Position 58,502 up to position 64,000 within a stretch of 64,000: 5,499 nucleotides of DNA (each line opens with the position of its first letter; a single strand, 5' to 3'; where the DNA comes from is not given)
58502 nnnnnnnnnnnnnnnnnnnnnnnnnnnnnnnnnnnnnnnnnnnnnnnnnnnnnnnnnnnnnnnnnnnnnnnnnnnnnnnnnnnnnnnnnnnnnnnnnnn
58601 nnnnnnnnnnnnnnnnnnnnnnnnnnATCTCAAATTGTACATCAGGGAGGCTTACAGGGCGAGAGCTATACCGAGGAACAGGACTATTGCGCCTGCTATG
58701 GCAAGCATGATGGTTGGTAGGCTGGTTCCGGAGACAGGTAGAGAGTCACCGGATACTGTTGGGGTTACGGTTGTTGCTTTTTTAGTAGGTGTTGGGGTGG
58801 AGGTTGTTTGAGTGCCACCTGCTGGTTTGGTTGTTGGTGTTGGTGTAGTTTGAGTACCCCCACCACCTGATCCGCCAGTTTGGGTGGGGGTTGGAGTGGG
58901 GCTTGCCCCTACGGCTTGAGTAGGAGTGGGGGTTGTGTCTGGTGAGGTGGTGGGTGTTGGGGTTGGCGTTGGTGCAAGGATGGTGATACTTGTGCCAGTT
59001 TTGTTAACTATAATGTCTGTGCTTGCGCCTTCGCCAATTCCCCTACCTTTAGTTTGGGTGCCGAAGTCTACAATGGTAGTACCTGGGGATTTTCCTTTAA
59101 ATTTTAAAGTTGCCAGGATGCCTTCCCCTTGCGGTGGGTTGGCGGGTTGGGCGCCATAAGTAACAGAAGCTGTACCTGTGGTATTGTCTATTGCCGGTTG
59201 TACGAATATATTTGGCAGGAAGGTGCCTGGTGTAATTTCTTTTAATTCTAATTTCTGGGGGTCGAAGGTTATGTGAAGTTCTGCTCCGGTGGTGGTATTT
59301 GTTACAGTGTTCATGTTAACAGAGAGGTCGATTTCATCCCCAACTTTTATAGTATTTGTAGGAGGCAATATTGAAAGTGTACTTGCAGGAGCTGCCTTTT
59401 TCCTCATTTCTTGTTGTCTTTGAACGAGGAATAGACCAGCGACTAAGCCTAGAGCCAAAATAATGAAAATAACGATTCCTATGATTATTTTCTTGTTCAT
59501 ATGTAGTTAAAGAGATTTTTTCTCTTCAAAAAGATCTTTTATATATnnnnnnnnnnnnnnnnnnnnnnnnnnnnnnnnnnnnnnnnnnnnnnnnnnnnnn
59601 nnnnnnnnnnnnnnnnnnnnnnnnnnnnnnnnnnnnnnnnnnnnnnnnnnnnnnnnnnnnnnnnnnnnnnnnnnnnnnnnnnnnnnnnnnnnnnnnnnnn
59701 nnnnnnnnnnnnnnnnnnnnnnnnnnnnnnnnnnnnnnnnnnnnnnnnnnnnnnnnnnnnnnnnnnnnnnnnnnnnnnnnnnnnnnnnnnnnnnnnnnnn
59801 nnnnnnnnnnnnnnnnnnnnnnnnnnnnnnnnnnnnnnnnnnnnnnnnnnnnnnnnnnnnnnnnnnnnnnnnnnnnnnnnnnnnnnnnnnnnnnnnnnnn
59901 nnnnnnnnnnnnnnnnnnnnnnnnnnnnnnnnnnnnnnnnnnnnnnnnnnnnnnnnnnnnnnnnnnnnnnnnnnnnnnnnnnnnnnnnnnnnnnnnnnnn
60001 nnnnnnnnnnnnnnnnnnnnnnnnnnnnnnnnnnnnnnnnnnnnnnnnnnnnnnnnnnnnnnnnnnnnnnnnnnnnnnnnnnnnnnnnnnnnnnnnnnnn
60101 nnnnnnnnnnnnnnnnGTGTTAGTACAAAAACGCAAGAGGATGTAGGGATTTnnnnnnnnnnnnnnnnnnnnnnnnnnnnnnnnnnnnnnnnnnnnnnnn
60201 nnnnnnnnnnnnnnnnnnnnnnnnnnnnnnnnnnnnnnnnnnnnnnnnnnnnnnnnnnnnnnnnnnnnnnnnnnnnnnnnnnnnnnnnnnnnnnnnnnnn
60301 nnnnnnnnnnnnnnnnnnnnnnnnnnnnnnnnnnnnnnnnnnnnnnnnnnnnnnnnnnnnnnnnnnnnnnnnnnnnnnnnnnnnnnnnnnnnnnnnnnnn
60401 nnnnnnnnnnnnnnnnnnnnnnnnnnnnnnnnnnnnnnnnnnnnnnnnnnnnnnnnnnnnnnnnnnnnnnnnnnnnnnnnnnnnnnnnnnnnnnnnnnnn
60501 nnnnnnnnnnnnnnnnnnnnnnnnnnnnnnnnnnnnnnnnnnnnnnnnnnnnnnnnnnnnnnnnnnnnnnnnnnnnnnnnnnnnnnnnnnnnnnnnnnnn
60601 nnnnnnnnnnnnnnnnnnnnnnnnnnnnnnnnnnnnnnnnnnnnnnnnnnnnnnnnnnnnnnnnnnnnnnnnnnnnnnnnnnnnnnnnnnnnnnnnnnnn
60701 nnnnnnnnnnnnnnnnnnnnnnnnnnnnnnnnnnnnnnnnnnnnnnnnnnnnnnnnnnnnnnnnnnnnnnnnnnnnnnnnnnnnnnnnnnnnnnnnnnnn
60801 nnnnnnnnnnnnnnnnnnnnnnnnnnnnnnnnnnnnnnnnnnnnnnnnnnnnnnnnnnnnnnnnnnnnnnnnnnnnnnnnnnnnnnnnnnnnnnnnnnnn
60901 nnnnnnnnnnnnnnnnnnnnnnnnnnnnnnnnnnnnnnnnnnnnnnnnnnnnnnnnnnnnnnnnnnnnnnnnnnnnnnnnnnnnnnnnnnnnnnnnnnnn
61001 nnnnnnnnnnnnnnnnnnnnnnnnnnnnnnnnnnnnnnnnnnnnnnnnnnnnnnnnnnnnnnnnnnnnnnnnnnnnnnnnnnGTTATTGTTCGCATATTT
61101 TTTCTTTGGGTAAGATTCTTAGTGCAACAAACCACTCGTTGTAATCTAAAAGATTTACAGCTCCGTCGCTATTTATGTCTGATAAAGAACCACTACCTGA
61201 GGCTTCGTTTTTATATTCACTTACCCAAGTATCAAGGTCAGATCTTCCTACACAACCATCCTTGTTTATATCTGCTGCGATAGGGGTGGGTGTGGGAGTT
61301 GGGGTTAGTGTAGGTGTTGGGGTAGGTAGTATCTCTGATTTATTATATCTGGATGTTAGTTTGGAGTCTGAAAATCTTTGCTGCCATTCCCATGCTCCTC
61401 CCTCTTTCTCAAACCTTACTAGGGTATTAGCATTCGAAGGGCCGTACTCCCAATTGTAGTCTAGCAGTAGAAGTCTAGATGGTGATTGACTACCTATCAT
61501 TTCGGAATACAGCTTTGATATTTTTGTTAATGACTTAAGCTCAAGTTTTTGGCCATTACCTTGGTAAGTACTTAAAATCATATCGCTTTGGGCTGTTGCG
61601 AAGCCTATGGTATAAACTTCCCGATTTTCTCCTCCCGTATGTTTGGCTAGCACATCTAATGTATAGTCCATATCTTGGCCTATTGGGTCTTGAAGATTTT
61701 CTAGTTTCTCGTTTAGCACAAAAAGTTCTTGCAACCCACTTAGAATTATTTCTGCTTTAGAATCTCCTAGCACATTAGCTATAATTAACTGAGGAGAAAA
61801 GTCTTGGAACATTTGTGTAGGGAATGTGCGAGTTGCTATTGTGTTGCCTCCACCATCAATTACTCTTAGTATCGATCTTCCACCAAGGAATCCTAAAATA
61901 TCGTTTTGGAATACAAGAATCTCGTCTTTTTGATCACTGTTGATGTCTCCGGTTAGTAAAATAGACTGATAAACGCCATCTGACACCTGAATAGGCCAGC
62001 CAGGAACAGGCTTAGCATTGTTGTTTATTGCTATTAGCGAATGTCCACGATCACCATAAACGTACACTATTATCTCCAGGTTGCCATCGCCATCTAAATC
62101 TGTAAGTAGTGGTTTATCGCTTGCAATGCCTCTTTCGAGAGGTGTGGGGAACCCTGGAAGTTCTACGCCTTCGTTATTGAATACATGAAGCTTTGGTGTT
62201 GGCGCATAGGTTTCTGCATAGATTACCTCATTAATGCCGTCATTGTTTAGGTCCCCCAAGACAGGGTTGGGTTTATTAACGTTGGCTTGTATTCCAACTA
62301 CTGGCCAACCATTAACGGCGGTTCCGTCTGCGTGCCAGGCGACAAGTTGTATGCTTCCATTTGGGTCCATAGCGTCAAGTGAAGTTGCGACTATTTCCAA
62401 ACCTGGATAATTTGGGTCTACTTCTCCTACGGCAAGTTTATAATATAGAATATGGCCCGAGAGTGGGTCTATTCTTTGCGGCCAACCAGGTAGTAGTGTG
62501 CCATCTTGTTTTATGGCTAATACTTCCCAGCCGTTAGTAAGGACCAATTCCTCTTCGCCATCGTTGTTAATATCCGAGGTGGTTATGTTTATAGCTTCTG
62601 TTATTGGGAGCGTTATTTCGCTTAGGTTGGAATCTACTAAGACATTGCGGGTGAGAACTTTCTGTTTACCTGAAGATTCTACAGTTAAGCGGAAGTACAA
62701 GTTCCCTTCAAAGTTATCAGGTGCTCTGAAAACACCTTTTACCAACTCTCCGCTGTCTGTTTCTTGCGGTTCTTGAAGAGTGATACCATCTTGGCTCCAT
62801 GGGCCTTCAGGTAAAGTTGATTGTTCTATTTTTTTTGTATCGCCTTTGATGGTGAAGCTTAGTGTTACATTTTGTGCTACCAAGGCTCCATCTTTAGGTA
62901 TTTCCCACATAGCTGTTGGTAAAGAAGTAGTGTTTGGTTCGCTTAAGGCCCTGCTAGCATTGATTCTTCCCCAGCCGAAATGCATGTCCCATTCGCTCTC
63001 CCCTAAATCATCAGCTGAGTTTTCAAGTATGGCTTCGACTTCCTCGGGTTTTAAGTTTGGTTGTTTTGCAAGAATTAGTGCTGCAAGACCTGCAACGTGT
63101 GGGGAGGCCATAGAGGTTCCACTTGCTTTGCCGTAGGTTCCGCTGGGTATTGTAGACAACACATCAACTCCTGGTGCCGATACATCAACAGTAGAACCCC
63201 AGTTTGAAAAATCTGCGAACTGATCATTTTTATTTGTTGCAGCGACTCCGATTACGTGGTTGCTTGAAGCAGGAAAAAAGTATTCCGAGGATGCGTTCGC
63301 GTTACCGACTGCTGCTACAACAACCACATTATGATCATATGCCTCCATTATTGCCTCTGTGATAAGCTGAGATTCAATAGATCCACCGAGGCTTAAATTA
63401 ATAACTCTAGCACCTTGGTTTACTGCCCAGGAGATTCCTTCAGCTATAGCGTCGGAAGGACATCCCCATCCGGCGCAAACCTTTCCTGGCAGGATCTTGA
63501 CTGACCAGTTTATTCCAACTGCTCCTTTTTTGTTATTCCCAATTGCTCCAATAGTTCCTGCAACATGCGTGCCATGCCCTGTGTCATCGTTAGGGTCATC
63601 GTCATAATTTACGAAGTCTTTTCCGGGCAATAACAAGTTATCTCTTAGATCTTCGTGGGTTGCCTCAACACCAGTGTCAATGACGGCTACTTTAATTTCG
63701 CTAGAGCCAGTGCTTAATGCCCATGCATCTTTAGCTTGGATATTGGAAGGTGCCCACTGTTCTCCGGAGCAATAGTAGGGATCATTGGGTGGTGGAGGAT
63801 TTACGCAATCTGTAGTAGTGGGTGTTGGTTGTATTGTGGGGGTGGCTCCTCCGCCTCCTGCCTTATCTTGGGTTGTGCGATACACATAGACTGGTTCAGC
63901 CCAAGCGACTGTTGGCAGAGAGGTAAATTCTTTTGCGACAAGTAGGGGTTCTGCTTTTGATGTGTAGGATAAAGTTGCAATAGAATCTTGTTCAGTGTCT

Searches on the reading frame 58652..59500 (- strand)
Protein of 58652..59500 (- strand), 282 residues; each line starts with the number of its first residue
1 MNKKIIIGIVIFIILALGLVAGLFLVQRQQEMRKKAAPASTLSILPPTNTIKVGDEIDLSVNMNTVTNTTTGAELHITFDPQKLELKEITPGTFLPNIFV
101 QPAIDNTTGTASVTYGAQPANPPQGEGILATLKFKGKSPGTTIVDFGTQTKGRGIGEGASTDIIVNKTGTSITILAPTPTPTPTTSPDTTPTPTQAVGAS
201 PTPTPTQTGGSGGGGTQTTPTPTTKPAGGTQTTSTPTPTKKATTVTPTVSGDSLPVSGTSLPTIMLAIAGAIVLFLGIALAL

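Call 17: search_protein_families(library=pfam, proteins=[window:58652-59500:-], max_evalue=0.00001)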
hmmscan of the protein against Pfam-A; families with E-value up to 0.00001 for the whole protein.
window:58652-59500:- (282 aa): 1 family
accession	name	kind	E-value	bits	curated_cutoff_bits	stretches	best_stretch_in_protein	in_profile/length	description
PF00963.24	Cohesin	-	1e-12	48.8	24.1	1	48-164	7-129/139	Cohesin domain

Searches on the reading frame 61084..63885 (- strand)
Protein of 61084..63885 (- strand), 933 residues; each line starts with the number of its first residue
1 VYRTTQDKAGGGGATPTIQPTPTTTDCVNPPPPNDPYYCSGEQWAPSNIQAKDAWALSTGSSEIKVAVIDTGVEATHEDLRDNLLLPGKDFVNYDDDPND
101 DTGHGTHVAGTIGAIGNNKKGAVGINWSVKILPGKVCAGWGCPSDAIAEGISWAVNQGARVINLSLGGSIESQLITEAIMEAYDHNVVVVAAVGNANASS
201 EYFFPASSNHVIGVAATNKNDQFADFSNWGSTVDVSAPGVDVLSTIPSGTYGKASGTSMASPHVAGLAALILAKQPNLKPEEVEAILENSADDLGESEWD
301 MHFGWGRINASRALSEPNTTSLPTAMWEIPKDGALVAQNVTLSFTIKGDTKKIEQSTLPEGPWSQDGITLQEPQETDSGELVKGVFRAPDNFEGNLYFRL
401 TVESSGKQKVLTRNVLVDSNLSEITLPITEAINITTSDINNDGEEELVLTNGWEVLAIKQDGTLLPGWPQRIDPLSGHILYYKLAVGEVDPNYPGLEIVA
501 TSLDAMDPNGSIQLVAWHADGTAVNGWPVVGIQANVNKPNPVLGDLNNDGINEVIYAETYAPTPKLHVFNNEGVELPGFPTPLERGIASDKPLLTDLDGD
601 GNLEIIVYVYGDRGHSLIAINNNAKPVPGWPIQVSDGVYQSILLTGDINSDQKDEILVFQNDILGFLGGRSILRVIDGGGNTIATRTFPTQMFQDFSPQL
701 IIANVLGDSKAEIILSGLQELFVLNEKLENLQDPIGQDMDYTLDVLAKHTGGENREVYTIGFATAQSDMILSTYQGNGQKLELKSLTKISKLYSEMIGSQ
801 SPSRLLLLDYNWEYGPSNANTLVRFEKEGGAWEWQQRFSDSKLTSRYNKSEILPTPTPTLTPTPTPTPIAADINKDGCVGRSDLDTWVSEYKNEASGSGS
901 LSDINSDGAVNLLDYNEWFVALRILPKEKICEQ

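Call 17: search_protein_families(library=pfam, proteins=[window:61084-63885:-], max_evalue=0.00001)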
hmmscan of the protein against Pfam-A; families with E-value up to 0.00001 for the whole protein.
window:61084-63885:- (933 aa): 3 families
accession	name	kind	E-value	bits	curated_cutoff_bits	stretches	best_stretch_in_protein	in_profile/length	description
PF00082.27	Peptidase_S8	-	4.4e-64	217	21.8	1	62-306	2-288/288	Subtilase family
PF13517.12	FG-GAP_3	-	3.2e-14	53.7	26.9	0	596-658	1-61/61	FG-GAP-like repeat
PF01839.29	FG-GAP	-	1.4e-09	38.1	22.1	0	594-611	7-24/37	FG-GAP repeat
